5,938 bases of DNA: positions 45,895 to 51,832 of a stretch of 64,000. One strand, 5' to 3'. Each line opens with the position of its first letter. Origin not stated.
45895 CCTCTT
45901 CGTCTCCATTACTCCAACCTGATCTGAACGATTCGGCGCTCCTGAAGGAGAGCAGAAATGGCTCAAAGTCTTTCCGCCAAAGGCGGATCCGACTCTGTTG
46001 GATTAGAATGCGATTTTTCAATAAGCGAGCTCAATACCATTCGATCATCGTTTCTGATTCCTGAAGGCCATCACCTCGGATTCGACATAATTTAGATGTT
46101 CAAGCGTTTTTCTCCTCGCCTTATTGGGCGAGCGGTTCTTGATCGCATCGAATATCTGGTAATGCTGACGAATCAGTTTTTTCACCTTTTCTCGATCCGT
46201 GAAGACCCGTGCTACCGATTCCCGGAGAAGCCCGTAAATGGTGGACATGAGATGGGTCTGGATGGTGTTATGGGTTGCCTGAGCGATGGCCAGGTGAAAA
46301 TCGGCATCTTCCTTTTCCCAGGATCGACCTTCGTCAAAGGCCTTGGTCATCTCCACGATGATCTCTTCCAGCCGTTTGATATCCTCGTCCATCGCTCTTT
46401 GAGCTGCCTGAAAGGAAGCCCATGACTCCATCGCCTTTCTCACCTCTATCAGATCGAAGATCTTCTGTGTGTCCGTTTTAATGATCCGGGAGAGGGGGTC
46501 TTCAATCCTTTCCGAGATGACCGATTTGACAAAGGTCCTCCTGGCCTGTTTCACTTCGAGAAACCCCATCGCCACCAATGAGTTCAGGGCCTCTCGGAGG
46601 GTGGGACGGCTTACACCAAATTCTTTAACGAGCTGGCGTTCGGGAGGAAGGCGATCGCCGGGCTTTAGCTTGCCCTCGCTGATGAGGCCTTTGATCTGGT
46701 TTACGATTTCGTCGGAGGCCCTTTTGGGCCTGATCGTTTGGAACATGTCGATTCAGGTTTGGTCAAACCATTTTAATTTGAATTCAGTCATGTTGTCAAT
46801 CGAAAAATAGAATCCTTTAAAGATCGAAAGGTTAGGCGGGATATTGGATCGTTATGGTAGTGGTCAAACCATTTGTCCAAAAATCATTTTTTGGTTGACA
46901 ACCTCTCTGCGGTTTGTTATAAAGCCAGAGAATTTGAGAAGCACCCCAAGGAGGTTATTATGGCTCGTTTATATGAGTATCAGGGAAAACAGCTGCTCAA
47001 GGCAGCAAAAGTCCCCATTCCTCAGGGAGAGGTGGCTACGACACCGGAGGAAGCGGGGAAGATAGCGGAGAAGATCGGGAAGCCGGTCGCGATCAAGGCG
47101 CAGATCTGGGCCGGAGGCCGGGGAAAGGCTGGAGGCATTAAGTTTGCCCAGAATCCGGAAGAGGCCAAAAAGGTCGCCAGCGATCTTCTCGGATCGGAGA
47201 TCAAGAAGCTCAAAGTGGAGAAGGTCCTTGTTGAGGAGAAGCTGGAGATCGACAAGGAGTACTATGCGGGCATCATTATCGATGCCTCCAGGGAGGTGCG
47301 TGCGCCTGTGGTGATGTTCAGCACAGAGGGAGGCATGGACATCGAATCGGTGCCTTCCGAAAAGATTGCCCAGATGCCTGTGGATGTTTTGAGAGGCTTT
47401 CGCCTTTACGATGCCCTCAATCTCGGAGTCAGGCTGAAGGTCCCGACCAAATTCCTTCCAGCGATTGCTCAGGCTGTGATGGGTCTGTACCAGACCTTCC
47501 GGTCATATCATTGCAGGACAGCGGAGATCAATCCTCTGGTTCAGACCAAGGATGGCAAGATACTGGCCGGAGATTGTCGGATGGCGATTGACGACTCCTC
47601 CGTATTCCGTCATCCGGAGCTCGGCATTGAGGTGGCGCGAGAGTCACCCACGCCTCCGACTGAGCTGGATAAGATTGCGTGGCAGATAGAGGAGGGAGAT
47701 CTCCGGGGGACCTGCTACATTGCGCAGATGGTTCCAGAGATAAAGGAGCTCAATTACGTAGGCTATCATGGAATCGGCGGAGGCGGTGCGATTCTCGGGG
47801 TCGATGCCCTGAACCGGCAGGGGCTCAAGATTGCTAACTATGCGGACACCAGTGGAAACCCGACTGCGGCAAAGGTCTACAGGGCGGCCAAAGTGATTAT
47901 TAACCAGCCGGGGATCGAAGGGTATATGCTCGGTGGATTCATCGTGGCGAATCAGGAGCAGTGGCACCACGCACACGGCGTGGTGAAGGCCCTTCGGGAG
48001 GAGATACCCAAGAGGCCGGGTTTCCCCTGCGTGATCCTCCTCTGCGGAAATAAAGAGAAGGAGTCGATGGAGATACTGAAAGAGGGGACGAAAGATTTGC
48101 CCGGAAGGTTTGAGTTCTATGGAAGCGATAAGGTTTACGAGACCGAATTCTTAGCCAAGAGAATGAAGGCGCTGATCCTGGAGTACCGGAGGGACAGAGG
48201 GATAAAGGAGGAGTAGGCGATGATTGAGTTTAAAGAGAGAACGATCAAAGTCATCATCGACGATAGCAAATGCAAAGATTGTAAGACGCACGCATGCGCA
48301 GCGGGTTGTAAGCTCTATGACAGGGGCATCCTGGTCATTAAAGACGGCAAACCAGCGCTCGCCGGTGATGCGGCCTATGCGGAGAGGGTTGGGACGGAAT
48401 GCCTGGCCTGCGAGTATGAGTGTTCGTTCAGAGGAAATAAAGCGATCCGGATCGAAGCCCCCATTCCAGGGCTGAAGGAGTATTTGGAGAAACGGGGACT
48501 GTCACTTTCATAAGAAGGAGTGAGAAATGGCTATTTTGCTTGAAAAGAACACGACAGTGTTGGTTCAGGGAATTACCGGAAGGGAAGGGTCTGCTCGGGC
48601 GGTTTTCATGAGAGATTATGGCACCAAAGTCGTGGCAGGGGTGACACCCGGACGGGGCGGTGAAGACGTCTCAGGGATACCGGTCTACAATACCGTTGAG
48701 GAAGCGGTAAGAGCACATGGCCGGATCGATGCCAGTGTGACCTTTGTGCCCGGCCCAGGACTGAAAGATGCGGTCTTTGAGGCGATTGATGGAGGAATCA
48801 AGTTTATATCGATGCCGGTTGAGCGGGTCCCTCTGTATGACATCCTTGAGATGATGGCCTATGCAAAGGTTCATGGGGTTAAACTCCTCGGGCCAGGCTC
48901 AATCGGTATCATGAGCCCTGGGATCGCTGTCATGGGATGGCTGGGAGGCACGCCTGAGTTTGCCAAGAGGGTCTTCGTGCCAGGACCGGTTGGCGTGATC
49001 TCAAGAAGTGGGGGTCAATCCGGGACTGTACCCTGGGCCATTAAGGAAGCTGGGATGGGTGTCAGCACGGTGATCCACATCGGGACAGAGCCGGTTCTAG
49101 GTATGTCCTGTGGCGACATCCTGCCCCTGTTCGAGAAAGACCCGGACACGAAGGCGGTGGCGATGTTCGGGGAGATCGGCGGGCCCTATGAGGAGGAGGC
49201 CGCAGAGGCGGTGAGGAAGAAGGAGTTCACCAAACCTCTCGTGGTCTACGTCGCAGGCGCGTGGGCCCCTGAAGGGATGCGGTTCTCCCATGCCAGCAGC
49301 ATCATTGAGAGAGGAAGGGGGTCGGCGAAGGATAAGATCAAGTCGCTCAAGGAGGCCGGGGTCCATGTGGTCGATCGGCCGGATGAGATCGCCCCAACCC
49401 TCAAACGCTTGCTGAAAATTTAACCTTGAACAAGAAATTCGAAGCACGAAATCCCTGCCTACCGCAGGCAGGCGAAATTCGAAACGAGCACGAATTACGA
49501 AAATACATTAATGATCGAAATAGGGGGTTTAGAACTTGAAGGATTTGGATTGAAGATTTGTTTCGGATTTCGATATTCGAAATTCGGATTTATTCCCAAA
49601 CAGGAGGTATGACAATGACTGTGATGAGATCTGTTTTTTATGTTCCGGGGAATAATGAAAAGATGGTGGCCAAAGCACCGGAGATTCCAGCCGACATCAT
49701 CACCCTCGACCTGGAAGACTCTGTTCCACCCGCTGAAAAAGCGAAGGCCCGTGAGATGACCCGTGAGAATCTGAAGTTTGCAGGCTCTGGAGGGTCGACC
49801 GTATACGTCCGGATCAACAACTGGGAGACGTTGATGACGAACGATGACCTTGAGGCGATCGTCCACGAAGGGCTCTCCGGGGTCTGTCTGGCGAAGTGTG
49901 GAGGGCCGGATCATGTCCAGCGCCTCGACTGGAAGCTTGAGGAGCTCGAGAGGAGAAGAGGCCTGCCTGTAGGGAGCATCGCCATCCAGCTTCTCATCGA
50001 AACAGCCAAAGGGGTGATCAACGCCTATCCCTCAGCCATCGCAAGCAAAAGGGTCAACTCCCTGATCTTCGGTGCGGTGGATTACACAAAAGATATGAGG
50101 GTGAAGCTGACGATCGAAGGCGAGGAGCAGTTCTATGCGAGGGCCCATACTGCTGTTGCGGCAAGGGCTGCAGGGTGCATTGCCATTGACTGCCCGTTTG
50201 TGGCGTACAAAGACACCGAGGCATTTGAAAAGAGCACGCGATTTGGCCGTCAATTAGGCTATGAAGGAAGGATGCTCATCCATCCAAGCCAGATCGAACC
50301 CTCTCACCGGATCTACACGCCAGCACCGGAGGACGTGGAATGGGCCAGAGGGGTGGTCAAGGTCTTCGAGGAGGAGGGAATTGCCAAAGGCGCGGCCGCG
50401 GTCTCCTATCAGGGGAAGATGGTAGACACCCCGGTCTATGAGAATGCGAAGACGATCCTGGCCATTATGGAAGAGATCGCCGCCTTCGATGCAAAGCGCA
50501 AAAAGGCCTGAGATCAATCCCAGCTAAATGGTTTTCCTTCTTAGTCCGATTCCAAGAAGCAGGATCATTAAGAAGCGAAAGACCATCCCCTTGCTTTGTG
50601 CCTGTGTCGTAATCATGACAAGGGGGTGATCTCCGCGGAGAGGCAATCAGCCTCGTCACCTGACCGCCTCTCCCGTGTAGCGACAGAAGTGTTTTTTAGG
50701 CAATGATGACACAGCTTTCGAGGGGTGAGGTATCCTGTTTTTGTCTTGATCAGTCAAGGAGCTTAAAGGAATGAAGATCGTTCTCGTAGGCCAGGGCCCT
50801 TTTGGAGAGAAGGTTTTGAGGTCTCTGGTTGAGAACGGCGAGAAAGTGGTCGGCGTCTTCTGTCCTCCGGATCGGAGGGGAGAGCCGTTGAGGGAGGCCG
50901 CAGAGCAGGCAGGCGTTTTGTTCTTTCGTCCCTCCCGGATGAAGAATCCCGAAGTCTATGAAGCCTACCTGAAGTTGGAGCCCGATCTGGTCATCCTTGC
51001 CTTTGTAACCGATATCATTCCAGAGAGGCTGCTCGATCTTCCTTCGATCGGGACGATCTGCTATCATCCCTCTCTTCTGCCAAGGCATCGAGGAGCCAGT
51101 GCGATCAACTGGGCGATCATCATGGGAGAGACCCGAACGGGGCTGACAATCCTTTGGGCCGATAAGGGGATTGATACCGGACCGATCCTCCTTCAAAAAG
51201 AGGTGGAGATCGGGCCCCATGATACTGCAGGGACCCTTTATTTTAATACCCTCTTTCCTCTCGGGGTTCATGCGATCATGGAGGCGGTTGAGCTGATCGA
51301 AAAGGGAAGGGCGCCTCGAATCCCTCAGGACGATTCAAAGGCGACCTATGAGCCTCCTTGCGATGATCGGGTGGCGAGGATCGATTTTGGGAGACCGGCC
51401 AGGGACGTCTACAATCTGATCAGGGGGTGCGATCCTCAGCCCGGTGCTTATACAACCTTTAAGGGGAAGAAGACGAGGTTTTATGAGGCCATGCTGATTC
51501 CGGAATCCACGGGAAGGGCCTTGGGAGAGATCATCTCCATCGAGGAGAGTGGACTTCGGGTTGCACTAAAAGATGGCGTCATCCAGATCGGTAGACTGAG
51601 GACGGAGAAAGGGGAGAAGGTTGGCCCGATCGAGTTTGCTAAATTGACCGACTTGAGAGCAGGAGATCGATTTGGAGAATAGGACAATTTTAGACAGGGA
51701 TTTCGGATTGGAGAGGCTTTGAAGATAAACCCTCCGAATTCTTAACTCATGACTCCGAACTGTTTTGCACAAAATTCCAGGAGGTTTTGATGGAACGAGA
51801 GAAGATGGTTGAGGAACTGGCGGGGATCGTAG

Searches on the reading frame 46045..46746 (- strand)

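Call 13: search_protein_families(library=pfam, proteins=[window:46045-46746:-], max_evalue=0.00001)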
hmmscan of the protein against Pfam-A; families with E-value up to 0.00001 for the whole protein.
window:46045-46746:- (233 aa): 2 families
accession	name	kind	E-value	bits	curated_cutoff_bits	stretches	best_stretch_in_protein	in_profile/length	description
PF07729.17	FCD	-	1e-27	97.5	24.3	1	98-219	1-124/125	FCD domain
PF00392.27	GntR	-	2.7e-21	75.4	27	1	11-73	2-64/64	Bacterial regulatory proteins, gntR family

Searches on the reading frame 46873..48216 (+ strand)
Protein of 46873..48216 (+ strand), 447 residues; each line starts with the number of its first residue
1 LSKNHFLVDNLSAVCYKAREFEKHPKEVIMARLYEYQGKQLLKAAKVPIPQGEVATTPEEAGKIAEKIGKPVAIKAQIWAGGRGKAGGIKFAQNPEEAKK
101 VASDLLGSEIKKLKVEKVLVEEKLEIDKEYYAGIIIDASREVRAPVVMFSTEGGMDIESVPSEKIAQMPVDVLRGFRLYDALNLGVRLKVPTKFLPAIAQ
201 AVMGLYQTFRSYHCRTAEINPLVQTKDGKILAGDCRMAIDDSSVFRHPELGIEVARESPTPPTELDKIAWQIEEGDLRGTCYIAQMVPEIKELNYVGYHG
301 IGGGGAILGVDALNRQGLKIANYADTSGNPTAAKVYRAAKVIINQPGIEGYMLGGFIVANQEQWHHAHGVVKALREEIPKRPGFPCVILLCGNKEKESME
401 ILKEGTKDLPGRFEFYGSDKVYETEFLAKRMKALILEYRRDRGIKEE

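Call 13: search_protein_families(library=pfam, proteins=[window:46873-48216:+], max_evalue=0.00001)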
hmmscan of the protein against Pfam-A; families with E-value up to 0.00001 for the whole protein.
window:46873-48216:+ (447 aa): 6 families
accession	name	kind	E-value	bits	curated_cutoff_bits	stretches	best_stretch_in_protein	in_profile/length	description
PF08442.15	ATP-grasp_2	-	6.4e-56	189.6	29.5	1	32-223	1-201/202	ATP-grasp domain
PF24948.1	Citrate_synth_N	-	4.8e-14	52.7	83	1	69-245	51-226/232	ATP-citrate synthase ATP-grasp domain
PF13549.11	ATP-grasp_5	-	1.1e-13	51.5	27.6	1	32-239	9-221/221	ATP-grasp domain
PF02786.22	CPSase_L_D2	-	2.5e-09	37.4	19.8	1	39-140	6-105/211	Carbamoyl-phosphate synthase L chain, ATP binding domain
PF16114.10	Citrate_bind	-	2e-06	27.9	26.8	1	302-419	38-164/177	ATP citrate lyase citrate-binding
PF01071.24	GARS_A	-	3.2e-06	27.5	27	1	39-125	7-90/194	Phosphoribosylglycinamide synthetase, ATP-grasp (A) domain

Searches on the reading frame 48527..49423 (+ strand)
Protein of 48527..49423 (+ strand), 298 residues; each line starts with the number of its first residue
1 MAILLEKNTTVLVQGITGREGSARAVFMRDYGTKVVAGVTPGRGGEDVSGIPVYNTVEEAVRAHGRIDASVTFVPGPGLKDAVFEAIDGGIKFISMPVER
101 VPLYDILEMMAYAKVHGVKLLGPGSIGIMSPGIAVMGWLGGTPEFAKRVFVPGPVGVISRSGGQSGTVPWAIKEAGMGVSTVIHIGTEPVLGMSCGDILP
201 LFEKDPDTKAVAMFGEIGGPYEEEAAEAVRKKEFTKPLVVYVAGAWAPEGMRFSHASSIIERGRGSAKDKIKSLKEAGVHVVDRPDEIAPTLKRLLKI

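Call 13: search_protein_families(library=pfam, proteins=[window:48527-49423:+], max_evalue=0.00001)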
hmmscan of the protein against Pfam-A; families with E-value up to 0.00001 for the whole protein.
window:48527-49423:+ (298 aa): 3 families
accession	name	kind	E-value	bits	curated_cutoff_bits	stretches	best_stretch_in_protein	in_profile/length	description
PF02629.25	CoA_binding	-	1.1e-21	77.8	22.3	1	7-94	2-91/97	CoA binding domain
PF13607.11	Succ_CoA_lig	-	3.1e-11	43.6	27.4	1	152-292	1-135/138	Succinyl-CoA ligase like flavodoxin domain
PF00549.24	Ligase_CoA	-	1.7e-09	38.3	24.5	1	160-278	3-126/128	CoA-ligase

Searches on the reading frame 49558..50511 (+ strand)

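Call 13: search_protein_families(library=pfam, proteins=[window:49558-50511:+], max_evalue=0.00001)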
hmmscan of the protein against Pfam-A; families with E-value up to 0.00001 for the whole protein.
window:49558-50511:+ (317 aa): 2 families
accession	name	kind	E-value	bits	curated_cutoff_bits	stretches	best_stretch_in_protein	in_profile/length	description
PF03328.21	HpcH_HpaI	-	6e-40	137.3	25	1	24-243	1-221/221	HpcH/HpaI aldolase/citrate lyase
PF15617.12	C-C_Bond_Lyase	-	6.9e-06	25.9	28.4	0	227-294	242-305/320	C-C_Bond_Lyase of the TIM-Barrel fold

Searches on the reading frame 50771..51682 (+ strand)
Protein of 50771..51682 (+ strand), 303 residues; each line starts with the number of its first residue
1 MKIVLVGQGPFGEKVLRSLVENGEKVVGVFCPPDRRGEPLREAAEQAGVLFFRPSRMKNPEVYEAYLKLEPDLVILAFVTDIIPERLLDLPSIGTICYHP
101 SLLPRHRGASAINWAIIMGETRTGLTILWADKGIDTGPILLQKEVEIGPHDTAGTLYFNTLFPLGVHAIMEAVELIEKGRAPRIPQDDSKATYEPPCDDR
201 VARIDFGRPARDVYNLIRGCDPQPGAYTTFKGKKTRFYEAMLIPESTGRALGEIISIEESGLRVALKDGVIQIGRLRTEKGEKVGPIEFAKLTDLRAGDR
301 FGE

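Call 13: search_protein_families(library=pfam, proteins=[window:50771-51682:+], max_evalue=0.00001)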
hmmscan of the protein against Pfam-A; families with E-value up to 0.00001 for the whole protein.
window:50771-51682:+ (303 aa): 2 families
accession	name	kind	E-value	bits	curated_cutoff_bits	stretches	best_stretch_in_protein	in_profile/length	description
PF00551.24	Formyl_trans_N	-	1.5e-35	123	26.1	1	1-160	1-169/181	Formyl transferase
PF02911.23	Formyl_trans_C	-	4.2e-19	69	21.1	1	202-290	7-96/100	Formyl transferase, C-terminal domain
